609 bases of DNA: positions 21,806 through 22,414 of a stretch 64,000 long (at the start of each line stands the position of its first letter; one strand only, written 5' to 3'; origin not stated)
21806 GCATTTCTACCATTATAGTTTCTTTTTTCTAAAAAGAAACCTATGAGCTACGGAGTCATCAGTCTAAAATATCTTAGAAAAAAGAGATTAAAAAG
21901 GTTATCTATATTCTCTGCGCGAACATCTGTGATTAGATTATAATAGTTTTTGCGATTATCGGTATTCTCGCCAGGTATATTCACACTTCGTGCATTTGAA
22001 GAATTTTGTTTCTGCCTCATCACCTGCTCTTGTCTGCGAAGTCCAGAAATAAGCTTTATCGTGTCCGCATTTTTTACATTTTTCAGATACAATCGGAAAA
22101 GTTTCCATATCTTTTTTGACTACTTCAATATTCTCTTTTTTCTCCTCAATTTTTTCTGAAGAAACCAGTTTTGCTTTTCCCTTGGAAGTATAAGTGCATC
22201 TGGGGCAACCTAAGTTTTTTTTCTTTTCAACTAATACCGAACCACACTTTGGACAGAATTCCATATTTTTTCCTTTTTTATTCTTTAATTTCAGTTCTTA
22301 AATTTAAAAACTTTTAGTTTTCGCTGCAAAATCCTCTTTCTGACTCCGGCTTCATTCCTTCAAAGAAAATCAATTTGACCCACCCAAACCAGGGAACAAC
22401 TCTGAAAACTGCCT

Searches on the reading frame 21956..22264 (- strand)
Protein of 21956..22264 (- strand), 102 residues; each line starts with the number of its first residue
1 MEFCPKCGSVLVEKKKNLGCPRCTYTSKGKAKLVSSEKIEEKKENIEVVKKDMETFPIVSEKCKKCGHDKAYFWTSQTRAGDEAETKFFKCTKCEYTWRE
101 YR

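Call 82: find_encoding_contigs(protein=window:21956-22264:-, flank=2500, max_places=10)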
Protein window:21956-22264:- (102 aa): 9 contigs read that carry it; 2 places shown.
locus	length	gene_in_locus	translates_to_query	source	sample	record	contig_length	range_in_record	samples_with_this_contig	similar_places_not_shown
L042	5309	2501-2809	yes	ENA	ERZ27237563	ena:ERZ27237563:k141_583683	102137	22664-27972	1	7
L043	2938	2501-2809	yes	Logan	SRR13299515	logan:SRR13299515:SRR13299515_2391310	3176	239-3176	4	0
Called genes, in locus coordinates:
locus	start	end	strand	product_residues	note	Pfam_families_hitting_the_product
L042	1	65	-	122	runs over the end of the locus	-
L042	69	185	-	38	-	-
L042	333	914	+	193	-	-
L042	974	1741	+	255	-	PF00227:Proteasome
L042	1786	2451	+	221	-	-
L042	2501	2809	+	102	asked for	PF02150:Zn_ribbon_RPB9 (weak), PF01096:Zn_ribbon_TFIIS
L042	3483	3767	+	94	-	PF03477:ATP-cone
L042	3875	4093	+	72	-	-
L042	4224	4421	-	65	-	-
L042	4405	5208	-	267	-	-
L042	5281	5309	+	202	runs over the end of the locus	-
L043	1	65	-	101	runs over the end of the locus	?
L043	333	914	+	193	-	-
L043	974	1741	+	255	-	PF00227:Proteasome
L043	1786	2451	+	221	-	-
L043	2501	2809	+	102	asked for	PF02150:Zn_ribbon_RPB9 (weak), PF01096:Zn_ribbon_TFIIS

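Call 86: find_homologous_proteins(query=window:21956-22264:-, max_evalue=1e-15)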
Query window:21956-22264:- (102 aa): 1335 proteins with E <= 1e-15 among 1343 candidates; the best 120 are listed.
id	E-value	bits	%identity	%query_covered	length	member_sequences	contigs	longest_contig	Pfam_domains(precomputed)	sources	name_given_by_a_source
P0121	8.1e-54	198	82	100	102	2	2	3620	PF01096.24,PF02150.22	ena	-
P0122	9.4e-54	198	87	100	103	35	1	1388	PF01096.24,PF02150.22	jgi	jgi:transcription factor S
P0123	4.0e-53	196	84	100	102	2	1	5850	PF01096.24,PF02150.22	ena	-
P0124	6.7e-53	195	81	100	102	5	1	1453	PF01096.24,PF02150.22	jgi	jgi:DNA-directed RNA polymerase subunit M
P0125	4.5e-52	193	82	100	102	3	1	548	PF01096.24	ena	-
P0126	4.5e-51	189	80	100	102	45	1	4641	PF01096.24,PF02150.22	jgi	jgi:transcription factor S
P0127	2.7e-50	187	80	100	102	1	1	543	PF01096.24,PF02150.22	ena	-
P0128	1.0e-49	185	77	100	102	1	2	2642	PF01096.24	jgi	jgi:transcription factor S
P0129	1.5e-49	184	77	100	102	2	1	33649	PF01096.24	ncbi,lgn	-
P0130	2.5e-49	184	78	100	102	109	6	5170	PF01096.24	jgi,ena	-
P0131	2.5e-49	184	78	100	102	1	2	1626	PF01096.24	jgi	-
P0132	3.1e-49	183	78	100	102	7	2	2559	PF01096.24,PF02150.22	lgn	-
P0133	3.7e-49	183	77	100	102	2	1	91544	PF01096.24,PF02150.22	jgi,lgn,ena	-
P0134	1.7e-48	181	76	100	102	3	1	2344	PF01096.24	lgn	-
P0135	2.8e-48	180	77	100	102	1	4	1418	PF01096.24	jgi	jgi:DNA-directed RNA polymerase subunit M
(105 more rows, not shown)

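Call 87: find_encoding_contigs(protein=P0123, flank=2500, max_places=3)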
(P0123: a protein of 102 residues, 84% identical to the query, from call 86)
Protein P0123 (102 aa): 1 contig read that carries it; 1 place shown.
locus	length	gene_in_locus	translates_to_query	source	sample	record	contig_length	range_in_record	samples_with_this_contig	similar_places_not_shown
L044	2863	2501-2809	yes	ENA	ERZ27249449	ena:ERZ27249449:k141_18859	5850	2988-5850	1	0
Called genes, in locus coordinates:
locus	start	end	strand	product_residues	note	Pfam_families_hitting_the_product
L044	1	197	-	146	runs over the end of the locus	PF01814:Hemerythrin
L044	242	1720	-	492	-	PF02127:Peptidase_M18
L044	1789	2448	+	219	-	-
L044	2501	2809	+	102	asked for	PF02150:Zn_ribbon_RPB9 (weak), PF01096:Zn_ribbon_TFIIS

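Call 88: find_encoding_contigs(protein=P0133, flank=2500, max_places=3)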
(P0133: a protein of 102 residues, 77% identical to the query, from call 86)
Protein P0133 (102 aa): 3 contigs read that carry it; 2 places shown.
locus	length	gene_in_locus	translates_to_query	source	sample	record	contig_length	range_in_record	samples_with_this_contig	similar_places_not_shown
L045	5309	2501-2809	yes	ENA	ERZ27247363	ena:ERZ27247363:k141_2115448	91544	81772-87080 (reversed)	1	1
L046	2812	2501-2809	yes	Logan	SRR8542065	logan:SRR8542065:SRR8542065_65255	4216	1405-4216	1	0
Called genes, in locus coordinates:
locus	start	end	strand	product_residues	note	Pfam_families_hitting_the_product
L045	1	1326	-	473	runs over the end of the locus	PF02127:Peptidase_M18, PF05343:Peptidase_M42 (faint)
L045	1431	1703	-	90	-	-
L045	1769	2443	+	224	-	-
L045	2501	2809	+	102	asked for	PF02150:Zn_ribbon_RPB9 (weak), PF01096:Zn_ribbon_TFIIS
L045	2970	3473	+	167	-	PF00293:NUDIX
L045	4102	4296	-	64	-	-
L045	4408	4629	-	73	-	-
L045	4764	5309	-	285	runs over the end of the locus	PF13353:Fer4_12, PF04055:Radical_SAM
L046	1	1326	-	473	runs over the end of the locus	PF02127:Peptidase_M18, PF05343:Peptidase_M42 (faint)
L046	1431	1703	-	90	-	-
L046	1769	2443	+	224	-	-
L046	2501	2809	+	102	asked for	PF02150:Zn_ribbon_RPB9 (weak), PF01096:Zn_ribbon_TFIIS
